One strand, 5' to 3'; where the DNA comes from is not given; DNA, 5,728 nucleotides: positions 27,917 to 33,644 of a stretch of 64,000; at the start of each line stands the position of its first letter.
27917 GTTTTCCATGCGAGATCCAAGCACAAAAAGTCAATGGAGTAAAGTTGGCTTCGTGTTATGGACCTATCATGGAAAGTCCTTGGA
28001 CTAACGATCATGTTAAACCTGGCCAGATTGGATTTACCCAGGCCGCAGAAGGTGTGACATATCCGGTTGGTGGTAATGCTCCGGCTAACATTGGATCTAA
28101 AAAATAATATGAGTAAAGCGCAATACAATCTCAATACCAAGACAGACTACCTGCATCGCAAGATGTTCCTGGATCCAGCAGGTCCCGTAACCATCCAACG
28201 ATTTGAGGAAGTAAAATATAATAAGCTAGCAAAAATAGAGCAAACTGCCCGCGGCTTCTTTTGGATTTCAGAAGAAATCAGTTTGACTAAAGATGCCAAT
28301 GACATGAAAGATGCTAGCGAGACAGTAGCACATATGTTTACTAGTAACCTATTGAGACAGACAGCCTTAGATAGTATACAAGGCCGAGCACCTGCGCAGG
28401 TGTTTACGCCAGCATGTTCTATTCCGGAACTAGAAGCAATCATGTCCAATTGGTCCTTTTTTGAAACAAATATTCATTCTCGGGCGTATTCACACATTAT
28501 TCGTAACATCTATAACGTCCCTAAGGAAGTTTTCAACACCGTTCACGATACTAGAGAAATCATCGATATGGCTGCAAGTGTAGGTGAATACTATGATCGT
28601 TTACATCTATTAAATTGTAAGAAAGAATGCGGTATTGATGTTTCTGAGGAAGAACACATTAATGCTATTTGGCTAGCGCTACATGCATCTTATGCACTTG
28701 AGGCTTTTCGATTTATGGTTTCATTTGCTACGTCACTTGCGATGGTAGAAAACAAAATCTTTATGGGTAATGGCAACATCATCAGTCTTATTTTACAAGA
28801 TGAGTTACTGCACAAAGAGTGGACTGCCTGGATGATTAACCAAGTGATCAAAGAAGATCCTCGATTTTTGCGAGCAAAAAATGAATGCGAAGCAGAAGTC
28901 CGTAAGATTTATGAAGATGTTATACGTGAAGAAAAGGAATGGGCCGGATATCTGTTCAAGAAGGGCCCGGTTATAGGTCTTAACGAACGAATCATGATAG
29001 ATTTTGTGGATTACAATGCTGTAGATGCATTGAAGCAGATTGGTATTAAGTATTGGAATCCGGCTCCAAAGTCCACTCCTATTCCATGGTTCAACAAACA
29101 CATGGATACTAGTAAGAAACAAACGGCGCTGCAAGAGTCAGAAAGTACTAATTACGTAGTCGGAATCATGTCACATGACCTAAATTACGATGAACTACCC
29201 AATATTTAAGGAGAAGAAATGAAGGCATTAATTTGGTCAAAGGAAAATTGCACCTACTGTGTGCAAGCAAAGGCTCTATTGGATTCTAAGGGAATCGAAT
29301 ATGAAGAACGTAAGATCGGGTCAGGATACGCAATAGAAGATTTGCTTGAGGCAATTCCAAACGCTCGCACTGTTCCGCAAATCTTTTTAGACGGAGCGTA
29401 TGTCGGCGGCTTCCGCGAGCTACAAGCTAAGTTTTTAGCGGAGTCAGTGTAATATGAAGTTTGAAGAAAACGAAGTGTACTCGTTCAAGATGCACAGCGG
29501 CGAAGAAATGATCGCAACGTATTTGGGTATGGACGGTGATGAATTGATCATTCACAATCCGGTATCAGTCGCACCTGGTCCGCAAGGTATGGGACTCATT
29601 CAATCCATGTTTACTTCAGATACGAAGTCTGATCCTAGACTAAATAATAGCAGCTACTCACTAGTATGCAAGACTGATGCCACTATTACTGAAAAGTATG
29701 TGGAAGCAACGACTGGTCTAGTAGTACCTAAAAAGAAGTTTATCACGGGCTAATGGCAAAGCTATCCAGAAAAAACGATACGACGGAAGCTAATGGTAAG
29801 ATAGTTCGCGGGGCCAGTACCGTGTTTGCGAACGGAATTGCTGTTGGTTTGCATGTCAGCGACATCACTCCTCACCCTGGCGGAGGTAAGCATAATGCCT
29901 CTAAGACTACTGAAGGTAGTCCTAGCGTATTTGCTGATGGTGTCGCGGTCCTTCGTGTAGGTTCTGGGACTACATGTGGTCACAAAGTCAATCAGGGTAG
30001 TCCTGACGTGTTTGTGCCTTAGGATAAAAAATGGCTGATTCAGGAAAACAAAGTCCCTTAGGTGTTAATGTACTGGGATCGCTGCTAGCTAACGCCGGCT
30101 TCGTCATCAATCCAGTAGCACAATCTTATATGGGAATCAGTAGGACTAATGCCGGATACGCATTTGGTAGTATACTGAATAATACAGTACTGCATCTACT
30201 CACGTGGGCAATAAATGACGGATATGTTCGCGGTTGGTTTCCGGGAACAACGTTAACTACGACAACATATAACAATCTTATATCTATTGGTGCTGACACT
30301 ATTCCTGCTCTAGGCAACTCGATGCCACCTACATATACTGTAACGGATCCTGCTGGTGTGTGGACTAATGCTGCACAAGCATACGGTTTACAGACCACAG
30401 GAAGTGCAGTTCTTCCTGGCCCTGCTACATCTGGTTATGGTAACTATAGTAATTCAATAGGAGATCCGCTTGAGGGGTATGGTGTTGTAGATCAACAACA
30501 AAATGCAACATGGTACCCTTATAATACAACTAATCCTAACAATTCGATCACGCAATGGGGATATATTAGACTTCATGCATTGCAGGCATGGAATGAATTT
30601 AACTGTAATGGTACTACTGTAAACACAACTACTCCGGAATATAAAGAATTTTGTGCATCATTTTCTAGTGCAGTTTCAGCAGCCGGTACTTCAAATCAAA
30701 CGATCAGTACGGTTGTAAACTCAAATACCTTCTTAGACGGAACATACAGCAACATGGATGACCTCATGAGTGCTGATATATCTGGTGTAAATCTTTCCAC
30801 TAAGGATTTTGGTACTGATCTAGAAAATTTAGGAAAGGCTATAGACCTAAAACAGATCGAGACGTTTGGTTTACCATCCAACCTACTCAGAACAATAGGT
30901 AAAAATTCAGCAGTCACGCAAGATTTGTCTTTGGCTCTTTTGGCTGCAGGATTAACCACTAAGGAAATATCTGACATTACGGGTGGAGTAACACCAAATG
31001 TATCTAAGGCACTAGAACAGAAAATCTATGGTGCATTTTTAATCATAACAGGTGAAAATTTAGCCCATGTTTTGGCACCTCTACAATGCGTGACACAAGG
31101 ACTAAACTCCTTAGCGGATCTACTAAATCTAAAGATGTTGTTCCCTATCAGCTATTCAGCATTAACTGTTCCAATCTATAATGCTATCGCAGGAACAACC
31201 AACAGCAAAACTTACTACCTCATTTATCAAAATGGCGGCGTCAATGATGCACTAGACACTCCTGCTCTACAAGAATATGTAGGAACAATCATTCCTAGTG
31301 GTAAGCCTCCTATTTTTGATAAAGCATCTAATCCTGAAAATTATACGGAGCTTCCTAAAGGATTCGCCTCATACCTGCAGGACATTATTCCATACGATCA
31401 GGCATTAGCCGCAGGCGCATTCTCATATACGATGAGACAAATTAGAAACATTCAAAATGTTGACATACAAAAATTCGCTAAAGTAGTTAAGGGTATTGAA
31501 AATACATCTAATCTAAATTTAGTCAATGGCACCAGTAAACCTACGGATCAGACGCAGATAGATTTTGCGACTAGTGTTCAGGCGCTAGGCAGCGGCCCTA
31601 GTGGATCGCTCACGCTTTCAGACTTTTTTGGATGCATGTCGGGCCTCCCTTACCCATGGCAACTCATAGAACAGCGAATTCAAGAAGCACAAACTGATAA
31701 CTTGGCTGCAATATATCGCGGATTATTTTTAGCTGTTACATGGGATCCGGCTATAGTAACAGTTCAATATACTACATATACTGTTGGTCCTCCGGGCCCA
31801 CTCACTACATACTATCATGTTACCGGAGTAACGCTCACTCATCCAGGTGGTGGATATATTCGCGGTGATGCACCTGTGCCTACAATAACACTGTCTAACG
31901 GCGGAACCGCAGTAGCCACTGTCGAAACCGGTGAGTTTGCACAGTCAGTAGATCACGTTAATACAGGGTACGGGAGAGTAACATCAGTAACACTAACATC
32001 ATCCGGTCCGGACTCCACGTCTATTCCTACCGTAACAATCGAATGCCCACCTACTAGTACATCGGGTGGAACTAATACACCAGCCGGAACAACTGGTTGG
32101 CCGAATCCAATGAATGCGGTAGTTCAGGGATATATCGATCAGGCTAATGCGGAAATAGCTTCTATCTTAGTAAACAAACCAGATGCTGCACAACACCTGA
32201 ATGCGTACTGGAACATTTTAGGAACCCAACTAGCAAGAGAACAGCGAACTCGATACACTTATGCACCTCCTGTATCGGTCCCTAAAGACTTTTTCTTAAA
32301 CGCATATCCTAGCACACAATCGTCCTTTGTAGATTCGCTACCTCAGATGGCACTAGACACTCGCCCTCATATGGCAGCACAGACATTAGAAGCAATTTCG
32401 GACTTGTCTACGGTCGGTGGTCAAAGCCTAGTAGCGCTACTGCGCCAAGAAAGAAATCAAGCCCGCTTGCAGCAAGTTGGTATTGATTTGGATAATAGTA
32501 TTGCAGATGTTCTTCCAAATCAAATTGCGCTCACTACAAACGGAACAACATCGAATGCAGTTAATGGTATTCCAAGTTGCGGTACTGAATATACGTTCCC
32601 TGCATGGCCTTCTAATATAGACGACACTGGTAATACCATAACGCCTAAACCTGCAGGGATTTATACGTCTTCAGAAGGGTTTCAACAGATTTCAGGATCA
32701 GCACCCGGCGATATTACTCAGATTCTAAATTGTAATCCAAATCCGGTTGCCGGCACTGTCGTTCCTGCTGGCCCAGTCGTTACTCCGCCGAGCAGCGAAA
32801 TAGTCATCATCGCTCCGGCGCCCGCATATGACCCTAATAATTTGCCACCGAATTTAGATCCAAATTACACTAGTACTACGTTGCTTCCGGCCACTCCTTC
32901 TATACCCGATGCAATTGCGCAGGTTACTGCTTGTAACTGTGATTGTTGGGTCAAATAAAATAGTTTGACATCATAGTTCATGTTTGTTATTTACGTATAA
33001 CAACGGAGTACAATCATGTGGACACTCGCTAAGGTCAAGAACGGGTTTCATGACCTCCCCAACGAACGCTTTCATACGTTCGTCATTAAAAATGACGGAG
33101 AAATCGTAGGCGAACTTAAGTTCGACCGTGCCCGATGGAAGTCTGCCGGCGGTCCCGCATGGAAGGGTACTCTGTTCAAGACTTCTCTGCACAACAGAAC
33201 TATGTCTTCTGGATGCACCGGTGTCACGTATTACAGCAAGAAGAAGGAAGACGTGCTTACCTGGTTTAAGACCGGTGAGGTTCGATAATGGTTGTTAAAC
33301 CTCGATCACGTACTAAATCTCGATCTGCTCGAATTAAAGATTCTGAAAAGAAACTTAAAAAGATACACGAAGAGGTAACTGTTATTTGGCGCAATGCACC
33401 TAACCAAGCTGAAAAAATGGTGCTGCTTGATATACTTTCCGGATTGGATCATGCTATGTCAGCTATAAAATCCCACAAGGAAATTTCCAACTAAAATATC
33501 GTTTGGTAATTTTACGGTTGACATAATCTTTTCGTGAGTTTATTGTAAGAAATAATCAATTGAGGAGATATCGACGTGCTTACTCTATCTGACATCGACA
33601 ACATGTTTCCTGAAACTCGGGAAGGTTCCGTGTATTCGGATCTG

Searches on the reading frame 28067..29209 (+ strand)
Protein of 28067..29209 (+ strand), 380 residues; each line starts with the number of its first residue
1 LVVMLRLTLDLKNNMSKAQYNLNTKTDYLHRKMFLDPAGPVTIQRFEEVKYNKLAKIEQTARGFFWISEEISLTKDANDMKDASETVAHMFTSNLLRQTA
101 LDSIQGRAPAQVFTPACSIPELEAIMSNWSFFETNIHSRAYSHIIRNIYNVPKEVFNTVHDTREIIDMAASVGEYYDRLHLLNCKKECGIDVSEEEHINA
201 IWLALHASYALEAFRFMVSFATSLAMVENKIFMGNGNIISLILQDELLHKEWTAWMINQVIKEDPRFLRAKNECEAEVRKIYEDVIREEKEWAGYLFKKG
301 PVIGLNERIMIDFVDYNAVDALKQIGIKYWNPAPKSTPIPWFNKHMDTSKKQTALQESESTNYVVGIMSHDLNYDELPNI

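Call 6: search_protein_families(library=phrogs, proteins=[window:28067-29209:+], max_evalue=0.01)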
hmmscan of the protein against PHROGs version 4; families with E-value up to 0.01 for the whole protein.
window:28067-29209:+ (380 aa): 4 families
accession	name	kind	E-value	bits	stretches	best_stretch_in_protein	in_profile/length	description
phrog_86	-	DNA, RNA and nucleotide metabolism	5.4e-111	372.8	1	11-372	38-393/504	ribonucleoside diphosphate reductase small subunit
phrog_10582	-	DNA, RNA and nucleotide metabolism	2.6e-45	155.6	1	23-179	7-161/255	ribonucleotide reductase class Ia beta subunit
phrog_8368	-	DNA, RNA and nucleotide metabolism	3.4e-36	125.6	1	233-373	2-145/156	aerobic NDP reductase small subunit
phrog_24856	-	DNA, RNA and nucleotide metabolism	2.4e-11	44.8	1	62-243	26-195/195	ribonucleotide reductase class Ia beta subunit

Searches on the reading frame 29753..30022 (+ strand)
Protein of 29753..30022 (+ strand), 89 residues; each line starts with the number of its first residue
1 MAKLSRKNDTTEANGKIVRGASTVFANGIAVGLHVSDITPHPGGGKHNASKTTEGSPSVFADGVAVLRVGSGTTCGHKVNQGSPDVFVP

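Call 92: search_protein_families(library=phrogs, proteins=[window:29753-30022:+], max_evalue=0.001)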
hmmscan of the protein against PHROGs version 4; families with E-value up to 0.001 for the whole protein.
window:29753-30022:+ (89 aa): 1 family
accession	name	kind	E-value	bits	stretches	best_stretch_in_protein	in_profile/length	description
phrog_281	-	moron, auxiliary metabolic gene and host takeover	4.4e-16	60.1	1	14-88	42-119/169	PAAR motif of membran proteins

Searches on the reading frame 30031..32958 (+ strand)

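Call 4: search_protein_families(library=pfam, proteins=[window:30031-32958:+], max_evalue=0.1)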
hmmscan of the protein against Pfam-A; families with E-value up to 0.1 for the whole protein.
window:30031-32958:+ (975 aa): 0 families

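Call 6: search_protein_families(library=phrogs, proteins=[window:30031-32958:+], max_evalue=0.01)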
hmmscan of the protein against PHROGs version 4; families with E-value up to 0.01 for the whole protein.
window:30031-32958:+ (975 aa): 1 family
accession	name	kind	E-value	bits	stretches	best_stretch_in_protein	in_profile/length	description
phrog_460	-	connector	0.00039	20.2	1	589-693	223-297/385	head closure Hc2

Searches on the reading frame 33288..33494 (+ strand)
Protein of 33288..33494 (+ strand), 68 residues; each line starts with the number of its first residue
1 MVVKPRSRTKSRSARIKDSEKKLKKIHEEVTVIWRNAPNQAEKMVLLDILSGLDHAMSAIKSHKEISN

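Call 4: search_protein_families(library=pfam, proteins=[window:33288-33494:+], max_evalue=0.1)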
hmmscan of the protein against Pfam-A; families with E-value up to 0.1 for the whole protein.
window:33288-33494:+ (68 aa): 2 families
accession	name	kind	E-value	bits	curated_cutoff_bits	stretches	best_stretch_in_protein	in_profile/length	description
PF06894.17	Phage_TAC_2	-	0.019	15.2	27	1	12-62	70-119/126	Bacteriophage lambda tail assembly chaperone, TAC, protein G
PF15812.10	MREG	-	0.092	13.5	27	1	8-61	88-141/149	Melanoregulin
